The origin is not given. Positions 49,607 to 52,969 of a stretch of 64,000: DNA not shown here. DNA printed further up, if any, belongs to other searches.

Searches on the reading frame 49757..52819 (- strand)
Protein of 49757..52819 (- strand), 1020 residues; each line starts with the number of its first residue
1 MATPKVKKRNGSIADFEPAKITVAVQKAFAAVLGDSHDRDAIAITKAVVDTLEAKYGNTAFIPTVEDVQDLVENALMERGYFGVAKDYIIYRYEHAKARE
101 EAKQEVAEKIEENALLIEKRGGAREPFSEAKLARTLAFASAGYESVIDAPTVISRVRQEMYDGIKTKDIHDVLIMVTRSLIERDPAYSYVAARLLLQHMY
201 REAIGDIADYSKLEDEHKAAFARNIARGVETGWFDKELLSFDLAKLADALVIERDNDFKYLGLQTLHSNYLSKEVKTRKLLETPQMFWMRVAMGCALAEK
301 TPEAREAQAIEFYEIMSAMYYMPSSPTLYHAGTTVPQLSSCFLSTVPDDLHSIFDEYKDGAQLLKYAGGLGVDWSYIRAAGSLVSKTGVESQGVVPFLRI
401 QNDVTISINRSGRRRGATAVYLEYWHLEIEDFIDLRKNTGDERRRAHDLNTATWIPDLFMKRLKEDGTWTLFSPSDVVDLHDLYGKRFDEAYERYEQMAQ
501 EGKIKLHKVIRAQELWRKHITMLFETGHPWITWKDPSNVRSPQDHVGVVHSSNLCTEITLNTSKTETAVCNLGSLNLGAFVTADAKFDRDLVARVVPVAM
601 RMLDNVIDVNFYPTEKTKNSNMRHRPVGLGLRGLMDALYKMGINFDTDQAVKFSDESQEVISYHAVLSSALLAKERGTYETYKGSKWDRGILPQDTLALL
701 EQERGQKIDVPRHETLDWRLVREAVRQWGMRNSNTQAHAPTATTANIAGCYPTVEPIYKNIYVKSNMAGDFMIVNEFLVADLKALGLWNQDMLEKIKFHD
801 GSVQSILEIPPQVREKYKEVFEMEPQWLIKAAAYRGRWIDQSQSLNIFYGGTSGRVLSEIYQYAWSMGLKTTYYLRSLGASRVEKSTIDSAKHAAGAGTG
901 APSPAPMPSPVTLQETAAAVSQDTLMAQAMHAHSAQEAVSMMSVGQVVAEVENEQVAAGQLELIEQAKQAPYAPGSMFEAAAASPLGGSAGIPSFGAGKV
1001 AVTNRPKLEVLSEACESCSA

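Call 81: search_protein_families(library=pfam, proteins=[window:49757-52819:-], max_evalue=0.00001)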
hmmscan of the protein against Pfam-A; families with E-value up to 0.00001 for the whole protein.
window:49757-52819:- (1020 aa): 3 families
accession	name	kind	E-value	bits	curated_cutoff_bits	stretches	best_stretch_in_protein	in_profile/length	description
PF02867.20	Ribonuc_red_lgC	-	1.7e-185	618.1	23.9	1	339-875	1-523/523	Ribonucleotide reductase, barrel domain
PF03477.21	ATP-cone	-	1.4e-32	112.5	25.8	2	5-96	2-87/88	ATP cone domain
PF00317.26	Ribonuc_red_lgN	-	4e-21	75.3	28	1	257-334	2-75/77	Ribonucleotide reductase, all-alpha domain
